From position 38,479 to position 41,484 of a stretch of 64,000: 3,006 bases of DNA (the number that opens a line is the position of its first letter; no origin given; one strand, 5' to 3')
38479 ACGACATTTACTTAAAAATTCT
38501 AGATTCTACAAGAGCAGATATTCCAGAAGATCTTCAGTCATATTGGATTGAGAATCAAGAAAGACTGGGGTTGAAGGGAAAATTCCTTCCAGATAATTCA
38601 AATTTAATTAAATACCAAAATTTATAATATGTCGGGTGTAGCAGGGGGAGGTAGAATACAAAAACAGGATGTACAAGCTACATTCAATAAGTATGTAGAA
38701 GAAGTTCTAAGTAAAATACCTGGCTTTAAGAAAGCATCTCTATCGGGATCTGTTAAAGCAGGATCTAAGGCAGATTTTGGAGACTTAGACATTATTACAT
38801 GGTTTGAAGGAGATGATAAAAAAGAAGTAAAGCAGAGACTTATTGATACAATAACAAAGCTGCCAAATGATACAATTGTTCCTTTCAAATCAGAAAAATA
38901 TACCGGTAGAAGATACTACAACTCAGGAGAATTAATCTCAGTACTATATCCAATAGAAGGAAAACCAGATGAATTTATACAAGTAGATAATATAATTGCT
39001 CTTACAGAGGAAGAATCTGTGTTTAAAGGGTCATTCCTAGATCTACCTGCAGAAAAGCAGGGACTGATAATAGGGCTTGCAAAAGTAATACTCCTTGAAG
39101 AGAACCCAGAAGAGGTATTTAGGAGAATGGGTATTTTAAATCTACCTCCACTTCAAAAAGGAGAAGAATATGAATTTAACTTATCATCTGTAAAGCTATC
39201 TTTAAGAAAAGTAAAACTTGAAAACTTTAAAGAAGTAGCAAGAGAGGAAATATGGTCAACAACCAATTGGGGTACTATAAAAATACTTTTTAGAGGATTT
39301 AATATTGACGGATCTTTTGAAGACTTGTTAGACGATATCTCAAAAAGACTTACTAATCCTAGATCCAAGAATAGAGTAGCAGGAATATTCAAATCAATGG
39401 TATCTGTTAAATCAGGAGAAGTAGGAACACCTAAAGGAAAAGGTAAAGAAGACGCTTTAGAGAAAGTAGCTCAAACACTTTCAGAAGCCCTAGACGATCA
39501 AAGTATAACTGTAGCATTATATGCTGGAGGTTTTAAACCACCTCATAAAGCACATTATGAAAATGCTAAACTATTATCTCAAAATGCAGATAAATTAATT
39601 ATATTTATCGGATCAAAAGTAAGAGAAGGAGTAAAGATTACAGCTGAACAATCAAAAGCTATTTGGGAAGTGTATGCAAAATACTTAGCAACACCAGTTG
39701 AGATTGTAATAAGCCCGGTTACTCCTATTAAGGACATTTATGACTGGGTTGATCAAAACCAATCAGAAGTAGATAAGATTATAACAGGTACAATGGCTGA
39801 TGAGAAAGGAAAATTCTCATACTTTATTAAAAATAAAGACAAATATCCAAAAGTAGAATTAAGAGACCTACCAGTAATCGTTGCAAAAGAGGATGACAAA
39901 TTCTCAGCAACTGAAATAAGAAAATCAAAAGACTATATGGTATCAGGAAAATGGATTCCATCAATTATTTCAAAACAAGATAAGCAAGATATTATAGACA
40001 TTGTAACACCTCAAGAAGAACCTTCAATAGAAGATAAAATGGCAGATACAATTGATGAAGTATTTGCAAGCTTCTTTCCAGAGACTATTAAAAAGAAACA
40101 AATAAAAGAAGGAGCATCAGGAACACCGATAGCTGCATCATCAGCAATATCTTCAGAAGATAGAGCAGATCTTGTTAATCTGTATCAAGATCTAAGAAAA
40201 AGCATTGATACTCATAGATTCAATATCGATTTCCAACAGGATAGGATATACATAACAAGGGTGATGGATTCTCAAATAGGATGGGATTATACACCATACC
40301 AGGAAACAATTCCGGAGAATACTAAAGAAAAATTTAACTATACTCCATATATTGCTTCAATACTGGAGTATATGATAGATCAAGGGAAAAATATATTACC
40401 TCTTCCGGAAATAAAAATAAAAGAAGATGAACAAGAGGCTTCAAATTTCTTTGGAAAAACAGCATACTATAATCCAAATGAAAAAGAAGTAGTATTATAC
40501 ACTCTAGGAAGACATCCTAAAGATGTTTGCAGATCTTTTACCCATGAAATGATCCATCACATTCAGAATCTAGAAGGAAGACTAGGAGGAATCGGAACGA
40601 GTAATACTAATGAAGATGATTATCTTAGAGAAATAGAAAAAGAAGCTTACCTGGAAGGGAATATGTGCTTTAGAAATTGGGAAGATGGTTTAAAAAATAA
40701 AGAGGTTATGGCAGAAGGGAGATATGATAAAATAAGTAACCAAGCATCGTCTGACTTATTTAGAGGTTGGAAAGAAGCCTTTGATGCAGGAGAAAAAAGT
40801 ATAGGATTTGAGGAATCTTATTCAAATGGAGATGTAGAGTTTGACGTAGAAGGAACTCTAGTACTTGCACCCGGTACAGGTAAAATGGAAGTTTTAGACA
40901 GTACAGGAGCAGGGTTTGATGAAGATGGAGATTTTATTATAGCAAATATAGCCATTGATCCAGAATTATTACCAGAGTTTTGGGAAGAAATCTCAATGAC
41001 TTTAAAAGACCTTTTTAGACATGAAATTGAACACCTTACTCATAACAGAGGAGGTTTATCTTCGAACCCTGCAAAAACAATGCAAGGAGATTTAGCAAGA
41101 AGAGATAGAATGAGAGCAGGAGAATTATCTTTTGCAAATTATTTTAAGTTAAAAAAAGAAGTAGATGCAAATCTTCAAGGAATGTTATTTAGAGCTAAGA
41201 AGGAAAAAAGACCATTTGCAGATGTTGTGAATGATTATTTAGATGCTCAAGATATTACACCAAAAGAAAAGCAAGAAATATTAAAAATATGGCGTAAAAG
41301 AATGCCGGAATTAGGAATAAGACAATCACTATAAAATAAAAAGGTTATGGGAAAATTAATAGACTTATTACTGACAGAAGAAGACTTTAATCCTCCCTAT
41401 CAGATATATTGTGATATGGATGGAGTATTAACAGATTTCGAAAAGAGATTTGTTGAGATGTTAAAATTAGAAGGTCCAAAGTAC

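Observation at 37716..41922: Cluster of two Pol-beta-fold nucleotidyltransferases, an NMNAT/NadD-like adenylyltransferase domain, two HExxH motifs and an NT5C nucleotidase: candidate nucleotide-signal or NAD-related counter-defence system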

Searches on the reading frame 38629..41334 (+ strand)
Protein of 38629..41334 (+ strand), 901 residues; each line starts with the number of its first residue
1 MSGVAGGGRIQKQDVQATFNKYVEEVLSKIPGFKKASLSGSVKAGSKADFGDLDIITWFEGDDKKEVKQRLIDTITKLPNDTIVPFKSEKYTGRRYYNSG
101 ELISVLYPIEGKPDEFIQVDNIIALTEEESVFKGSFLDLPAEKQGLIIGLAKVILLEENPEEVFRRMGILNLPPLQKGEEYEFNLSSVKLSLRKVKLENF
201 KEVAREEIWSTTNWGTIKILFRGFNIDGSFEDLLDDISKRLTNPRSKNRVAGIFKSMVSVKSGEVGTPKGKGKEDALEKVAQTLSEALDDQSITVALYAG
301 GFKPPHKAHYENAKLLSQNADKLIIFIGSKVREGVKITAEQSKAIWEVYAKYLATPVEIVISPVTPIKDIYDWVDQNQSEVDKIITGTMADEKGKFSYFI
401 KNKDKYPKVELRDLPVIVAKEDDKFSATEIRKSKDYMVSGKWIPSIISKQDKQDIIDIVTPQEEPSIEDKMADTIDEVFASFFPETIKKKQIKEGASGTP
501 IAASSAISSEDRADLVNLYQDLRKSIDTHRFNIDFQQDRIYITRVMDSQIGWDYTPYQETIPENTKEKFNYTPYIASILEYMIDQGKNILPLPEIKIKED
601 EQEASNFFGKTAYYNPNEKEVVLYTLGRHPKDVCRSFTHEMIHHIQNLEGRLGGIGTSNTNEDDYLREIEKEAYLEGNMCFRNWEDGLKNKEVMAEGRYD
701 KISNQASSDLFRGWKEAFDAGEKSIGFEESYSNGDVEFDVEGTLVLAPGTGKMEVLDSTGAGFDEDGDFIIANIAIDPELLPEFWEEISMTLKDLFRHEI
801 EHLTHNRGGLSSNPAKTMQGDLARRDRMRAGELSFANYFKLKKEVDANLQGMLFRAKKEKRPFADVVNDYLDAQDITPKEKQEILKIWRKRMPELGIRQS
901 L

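Call 3: search_protein_families(library=pfam, proteins=[window:38629-41334:+], max_evalue=1)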
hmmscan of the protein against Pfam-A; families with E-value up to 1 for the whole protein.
window:38629-41334:+ (901 aa): 1 family
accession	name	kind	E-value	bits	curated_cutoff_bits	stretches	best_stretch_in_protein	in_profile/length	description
PF01467.32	CTP_transf_like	-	0.0051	17.5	21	1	297-336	1-41/133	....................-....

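Call 4: search_protein_families(library=phrogs, proteins=[window:38629-41334:+], max_evalue=0.01)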
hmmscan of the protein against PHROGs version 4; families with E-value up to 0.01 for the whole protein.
window:38629-41334:+ (901 aa): 0 families

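Call 6: search_dna_similar(query=window:38629-41334:+, collection=phages, mode=protein, max_rows=30)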
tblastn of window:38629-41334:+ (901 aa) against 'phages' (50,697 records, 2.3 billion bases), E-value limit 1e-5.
Records with a match: 4; places in all: 4; records where one place covers at least 80% of the query: 4.
Best place of each record, by identity: 60-80% 4.
By first word of the organism name: Flavobacterium 4.
By host as written in the record: Flavobacterium sp. LMO8 4.
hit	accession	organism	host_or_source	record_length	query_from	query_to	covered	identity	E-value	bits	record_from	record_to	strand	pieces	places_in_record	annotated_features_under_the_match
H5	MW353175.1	Flavobacterium phage vB_FspM_immuto_2-6A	Flavobacterium sp. LMO8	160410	1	901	100%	67.3%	0e+0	1225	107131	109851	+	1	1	nicotinamide mononucleotide adenylyltransferase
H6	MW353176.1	Flavobacterium phage vB_FspM_immuto_3-5A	Flavobacterium sp. LMO8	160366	1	901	100%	67.3%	0e+0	1225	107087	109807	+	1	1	nicotinamide mononucleotide adenylyltransferase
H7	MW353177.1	Flavobacterium phage vB_FspM_immuto_13-6C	Flavobacterium sp. LMO8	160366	1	901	100%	67.3%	0e+0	1225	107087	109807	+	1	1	nicotinamide mononucleotide adenylyltransferase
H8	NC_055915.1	Flavobacterium phage vB_FspM_immuto_2-6A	Flavobacterium sp. LMO8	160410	1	901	100%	67.3%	0e+0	1225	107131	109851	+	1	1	nicotinamide mononucleotide adenylyltransferase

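Call 9: find_homologous_proteins(query=window:38629-41334:+)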
Query window:38629-41334:+ (901 aa): 1026 proteins with E <= 0.001 among 8000 candidates; the best 120 are listed.
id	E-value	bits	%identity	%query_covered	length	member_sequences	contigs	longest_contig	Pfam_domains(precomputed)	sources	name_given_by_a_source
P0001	0.0e+0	2028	100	100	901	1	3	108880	-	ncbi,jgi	jgi:hypothetical protein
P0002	0.0e+0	2026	100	100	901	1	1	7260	-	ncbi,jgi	jgi:hypothetical protein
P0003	0.0e+0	1926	94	100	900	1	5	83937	-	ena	-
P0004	0.0e+0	1854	90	100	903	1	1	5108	-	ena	-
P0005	0.0e+0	1843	89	100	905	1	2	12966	-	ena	-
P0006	0.0e+0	1827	88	100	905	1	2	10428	-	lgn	-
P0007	0.0e+0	1825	88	100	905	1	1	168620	-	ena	-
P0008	0.0e+0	1762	86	100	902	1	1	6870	-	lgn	-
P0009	0.0e+0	1760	86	99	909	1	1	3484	-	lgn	-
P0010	0.0e+0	1760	86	100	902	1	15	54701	-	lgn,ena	-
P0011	0.0e+0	1757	85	100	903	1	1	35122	-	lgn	-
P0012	0.0e+0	1754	85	100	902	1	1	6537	-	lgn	-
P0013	0.0e+0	1752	85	100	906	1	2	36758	-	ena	-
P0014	0.0e+0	1736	85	100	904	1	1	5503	-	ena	-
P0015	0.0e+0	1735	85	100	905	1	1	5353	-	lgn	-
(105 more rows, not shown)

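Call 11: search_solved_structures(query=A1, max_evalue=10, show_alignments=3)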
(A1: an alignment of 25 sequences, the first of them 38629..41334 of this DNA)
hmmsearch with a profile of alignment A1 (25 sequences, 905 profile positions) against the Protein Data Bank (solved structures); distinct sequences matched with E-value up to 10: 1.
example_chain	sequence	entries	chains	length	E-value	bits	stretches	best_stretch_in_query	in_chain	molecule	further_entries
2qjt_B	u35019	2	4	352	0.039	15.3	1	295-433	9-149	Nicotinamide-nucleotide adenylyltransferase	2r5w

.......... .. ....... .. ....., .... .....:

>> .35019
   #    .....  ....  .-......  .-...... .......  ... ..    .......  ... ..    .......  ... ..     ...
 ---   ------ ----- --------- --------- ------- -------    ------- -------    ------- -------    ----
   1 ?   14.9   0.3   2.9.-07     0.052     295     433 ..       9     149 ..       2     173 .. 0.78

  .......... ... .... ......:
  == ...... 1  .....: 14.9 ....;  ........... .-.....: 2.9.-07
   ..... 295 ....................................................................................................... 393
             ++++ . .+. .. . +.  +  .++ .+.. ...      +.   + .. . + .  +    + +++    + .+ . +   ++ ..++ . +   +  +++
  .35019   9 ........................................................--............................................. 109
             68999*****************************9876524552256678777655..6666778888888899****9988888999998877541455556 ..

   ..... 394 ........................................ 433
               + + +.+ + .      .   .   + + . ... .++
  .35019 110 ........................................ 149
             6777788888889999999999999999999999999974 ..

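Call 12: search_protein_families(library=ncbifam, proteins=[window:38629-41334:+], max_evalue=1)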
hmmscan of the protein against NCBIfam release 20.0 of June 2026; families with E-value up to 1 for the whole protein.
window:38629-41334:+ (901 aa): 10 families
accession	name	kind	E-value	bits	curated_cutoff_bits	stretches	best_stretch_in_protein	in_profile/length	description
NF002243.0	PRK01153.1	subfamily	0.00077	19.1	127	1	296-330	3-37/175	nicotinamide-nucleotide adenylyltransferase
NF003785.0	PRK05379.1-1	equivalog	0.0011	18.3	418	1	295-442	4-154/347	bifunctional nicotinamide-nucleotide adenylyltransferase/Nudix hydroxylase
TIGR00125.1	cyt_tran_rel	domain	0.0052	16.9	27.7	1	295-329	1-35/65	adenylyltransferase/cytidyltransferase family protein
TIGR01527.1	arch_NMN_Atrans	equivalog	0.0057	16.2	181.2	1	296-330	2-36/167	nicotinamide-nucleotide adenylyltransferase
NF003786.0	PRK05379.1-2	equivalog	0.056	12.6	397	1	293-433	14-158/354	bifunctional nicotinamide-nucleotide adenylyltransferase/Nudix hydroxylase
NF003791.0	PRK05379.2-3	equivalog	0.057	12.6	409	1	294-331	6-43/340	bifunctional nicotinamide-nucleotide adenylyltransferase/Nudix hydroxylase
TIGR01510.1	coaD_prev_kdtB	equivalog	0.07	13.1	103.3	1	295-353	1-59/155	pantetheine-phosphate adenylyltransferase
NF003790.0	PRK05379.2-2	equivalog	0.088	11.9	403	1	289-330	15-56/354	bifunctional nicotinamide mononucleotide adenylyltransferase/ADP-ribose pyrophosphatase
NF003787.0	PRK05379.1-4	equivalog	0.12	11.3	449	1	296-432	12-150/346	bifunctional nicotinamide-nucleotide adenylyltransferase/Nudix hydroxylase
NF003789.0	PRK05379.2-1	equivalog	0.2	10.6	355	1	294-330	8-44/312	bifunctional nicotinamide mononucleotide adenylyltransferase/ADP-ribose pyrophosphatase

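Call 36: search_protein_representatives(alignment_id=A2)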
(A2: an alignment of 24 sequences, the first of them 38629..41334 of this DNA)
Query: 24 sequences, 904 profile positions. Proteins with E-value up to 0.001 (for the whole library): 3405; up to 1e-10: 2394; up to 1e-30: 644. The best 150 are listed.
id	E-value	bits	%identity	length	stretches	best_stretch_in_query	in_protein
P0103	0.0e+00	1785.9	-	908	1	1-904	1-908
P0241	5.1e-296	1001.1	-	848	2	1-497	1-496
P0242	1.0e-280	950.4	-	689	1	1-693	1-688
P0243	7.4e-279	944.3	-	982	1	1-899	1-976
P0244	7.6e-270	914.5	-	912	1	1-904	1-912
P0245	3.0e-245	833.1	-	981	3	1-431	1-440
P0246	2.2e-242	823.6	-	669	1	1-697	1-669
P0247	8.1e-229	778.7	-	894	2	1-408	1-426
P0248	9.0e-220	748.8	-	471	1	1-463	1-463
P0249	2.0e-212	724.4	-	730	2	1-320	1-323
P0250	5.6e-204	696.5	-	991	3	1-448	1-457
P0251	1.1e-195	669.1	-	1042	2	1-433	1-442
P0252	4.5e-194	663.7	-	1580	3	1-288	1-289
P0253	5.5e-193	660.1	-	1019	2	1-481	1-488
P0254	5.3e-189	646.9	-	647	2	1-431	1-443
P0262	3.9e-174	597.8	-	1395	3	1-459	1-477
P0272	3.1e-155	535.2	-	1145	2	1-407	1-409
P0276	2.2e-151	522.4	-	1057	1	1-459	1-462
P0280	2.8e-144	498.9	-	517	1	1-287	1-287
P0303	5.8e-123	428.4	-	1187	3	679-900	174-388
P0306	1.2e-121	424.1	-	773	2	2-284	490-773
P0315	6.4e-114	398.5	-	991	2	2-283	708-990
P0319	3.7e-110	386.1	-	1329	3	544-691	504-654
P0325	8.8e-109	381.5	-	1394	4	535-703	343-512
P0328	2.4e-107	376.8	-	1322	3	693-899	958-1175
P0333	6.2e-106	372.1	-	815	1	2-283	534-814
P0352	8.1e-98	345.2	-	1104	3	569-703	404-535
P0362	2.2e-93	330.5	-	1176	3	569-691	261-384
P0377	5.7e-85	302.7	-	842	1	2-375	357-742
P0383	4.4e-82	293.1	-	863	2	2-281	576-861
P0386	4.2e-81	289.9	-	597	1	2-280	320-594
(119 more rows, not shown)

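Call 37: search_protein_families(library=pfam, proteins=[P0252, P0262, P0325, P0319, P0328, P0303, P0362], max_evalue=0.001)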
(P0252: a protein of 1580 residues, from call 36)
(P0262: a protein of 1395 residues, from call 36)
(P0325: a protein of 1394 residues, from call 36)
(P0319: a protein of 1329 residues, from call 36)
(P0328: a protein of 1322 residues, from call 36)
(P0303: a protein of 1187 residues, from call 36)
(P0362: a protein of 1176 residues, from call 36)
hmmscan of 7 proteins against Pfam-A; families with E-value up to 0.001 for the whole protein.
P0252 (1580 aa): 2 families
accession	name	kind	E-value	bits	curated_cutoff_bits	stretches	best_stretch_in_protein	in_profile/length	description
PF18765.7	Polbeta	-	0.00013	22.5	26.9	0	23-78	3-58/93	Polymerase beta, Nucleotidyltransferase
PF14792.12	DNA_pol_B_palm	-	0.00023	21.8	25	1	9-75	1-67/113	DNA polymerase beta palm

P0262 (1395 aa): 1 family
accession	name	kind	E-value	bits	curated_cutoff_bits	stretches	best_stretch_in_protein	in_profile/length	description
PF14792.12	DNA_pol_B_palm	-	1.7e-05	25.5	25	1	9-75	1-66/113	DNA polymerase beta palm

P0325 (1394 aa): 0 families

P0319 (1329 aa): 1 family
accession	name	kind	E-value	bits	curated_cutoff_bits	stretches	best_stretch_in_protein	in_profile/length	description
PF22028.2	DUF6934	-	7.9e-05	23.1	27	0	200-313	7-112/145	Family of unknown function (DUF6934)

P0328 (1322 aa): 1 family
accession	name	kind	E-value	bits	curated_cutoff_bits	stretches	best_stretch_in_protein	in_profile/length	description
PF22028.2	DUF6934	-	4.6e-05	23.9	27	0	203-316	5-112/145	Family of unknown function (DUF6934)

P0303 (1187 aa): 0 families

P0362 (1176 aa): 1 family
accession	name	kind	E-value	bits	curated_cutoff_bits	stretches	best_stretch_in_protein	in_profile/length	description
PF18760.7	ART-PolyVal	-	0.00051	21.2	31.2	0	392-465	8-71/140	ADP-Ribosyltransferase in polyvalent proteins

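Call 85: search_protein_families(library=pfam, proteins=[P0306, P0315, P0333, P0377, P0383, P0386, P0352, P0276, P0272, P0280], max_evalue=0.01)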
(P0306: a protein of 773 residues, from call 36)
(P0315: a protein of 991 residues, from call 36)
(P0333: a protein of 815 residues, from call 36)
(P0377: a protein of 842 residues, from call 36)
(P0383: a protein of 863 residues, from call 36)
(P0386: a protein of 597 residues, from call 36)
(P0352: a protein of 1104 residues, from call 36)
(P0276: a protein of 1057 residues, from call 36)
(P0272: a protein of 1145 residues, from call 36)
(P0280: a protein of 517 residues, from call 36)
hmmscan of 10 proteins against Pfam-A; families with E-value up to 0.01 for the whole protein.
P0306 (773 aa): 2 families
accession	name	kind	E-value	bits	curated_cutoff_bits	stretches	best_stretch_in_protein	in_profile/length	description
PF18765.7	Polbeta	-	0.00022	21.8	26.9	1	510-572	2-68/93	Polymerase beta, Nucleotidyltransferase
PF01909.29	NTP_transf_2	-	0.0074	17.1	21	0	509-585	3-87/93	Nucleotidyltransferase domain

P0315 (991 aa): 1 family
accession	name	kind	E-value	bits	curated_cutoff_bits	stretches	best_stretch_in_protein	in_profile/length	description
PF01467.32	CTP_transf_like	-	0.0023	18.6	21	1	8-159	1-131/133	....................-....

P0333 (815 aa): 3 families
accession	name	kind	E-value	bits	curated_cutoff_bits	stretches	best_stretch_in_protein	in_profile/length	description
PF14792.12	DNA_pol_B_palm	-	1.5e-05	25.7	25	1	541-613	1-73/113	DNA polymerase beta palm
PF01909.29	NTP_transf_2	-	0.00076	20.3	21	1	556-622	6-79/93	Nucleotidyltransferase domain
PF01467.32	CTP_transf_like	-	0.0036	18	21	1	9-93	1-83/133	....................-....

P0377 (842 aa): 3 families
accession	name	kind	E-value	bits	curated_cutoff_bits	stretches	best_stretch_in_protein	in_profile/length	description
PF14792.12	DNA_pol_B_palm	-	3.9e-06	27.5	25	1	371-435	7-72/113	DNA polymerase beta palm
PF01909.29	NTP_transf_2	-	9.6e-05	23.1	21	1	379-431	5-62/93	Nucleotidyltransferase domain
PF22600.2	MTPAP-like_central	-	0.0034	17.9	27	1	373-420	24-71/139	Poly(A) RNA polymerase, mitochondrial-like, central palm domain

P0383 (863 aa): 0 families

P0386 (597 aa): 1 family
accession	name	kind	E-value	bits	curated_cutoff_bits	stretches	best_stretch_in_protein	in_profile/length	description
PF14792.12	DNA_pol_B_palm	-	0.00013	22.6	25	0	327-400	1-75/113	DNA polymerase beta palm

P0352 (1104 aa): 1 family
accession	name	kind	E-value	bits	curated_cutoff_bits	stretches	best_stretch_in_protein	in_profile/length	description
PF06941.18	NT5C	-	0.0053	17.1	24.8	0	110-178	95-158/180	5' nucleotidase, deoxy (Pyrimidine), cytosolic type C protein (NT5C)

P0276 (1057 aa): 2 families
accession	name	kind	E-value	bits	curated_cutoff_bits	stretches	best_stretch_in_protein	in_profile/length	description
PF01467.32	CTP_transf_like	-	0.00017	22.2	21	1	293-328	1-35/133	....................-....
PF11019.14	DUF2608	-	0.0006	19.8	22.6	1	657-693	173-208/244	Protein of unknown function (DUF2608)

P0272 (1145 aa): 7 families
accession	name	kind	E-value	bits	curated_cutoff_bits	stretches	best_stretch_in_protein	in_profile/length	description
PF22600.2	MTPAP-like_central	-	1.4e-06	28.9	27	0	476-531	22-70/139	Poly(A) RNA polymerase, mitochondrial-like, central palm domain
PF01909.29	NTP_transf_2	-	9e-06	26.4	21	0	33-92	14-79/93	Nucleotidyltransferase domain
PF14792.12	DNA_pol_B_palm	-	3.8e-05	24.3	25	1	9-85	1-75/113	DNA polymerase beta palm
PF22028.2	DUF6934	-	5.1e-05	23.8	27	1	690-797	3-107/145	Family of unknown function (DUF6934)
PF01467.32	CTP_transf_like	-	0.00053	20.6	21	1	298-331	1-33/133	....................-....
PF06574.18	FAD_syn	-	0.00053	20.3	27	0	1071-1115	36-78/158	FAD synthetase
PF18765.7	Polbeta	-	0.005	17.4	26.9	0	503-554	16-66/93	Polymerase beta, Nucleotidyltransferase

P0280 (517 aa): 2 families
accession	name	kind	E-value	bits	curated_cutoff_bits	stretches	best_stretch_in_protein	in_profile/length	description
PF01467.32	CTP_transf_like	-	2e-10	41.4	21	1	316-416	1-91/133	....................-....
PF14792.12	DNA_pol_B_palm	-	0.0061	17.2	25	0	9-75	1-66/113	DNA polymerase beta palm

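Call 92: search_protein_families(library=padloc, proteins=[window:38629-41334:+], max_evalue=0.1)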
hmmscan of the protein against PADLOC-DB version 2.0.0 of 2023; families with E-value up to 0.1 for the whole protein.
window:38629-41334:+ (901 aa): 0 families

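Call 94: find_encoding_contigs(protein=P0386, flank=8000, max_places=2)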
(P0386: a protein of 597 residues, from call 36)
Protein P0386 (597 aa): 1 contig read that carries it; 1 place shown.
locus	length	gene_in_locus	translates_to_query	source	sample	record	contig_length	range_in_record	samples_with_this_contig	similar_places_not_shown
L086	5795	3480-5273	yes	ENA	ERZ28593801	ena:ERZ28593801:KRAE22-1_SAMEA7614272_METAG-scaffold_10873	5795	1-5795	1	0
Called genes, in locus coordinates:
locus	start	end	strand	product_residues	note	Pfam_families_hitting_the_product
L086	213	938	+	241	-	PF02463:SMC_N (weak)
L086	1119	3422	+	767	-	-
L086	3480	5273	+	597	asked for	-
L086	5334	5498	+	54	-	-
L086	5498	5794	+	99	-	?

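Call 95: find_encoding_contigs(protein=P0315, flank=8000, max_places=2)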
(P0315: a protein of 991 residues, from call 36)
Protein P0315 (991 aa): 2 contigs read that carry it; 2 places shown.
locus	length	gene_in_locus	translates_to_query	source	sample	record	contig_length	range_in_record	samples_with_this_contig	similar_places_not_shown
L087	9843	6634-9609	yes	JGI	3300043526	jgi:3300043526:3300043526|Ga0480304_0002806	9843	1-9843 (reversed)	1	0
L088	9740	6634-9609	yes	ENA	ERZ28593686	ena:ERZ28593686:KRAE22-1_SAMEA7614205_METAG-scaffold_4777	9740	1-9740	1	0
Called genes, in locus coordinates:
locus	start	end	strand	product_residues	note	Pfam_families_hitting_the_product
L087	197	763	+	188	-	-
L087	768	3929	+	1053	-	PF00149:Metallophos, PF02463:SMC_N (faint), PF13476:AAA_23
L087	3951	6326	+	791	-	-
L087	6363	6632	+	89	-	-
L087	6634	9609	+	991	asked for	-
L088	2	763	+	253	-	?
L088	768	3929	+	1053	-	PF00149:Metallophos, PF02463:SMC_N (faint), PF13476:AAA_23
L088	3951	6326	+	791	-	-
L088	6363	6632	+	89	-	-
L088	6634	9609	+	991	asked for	-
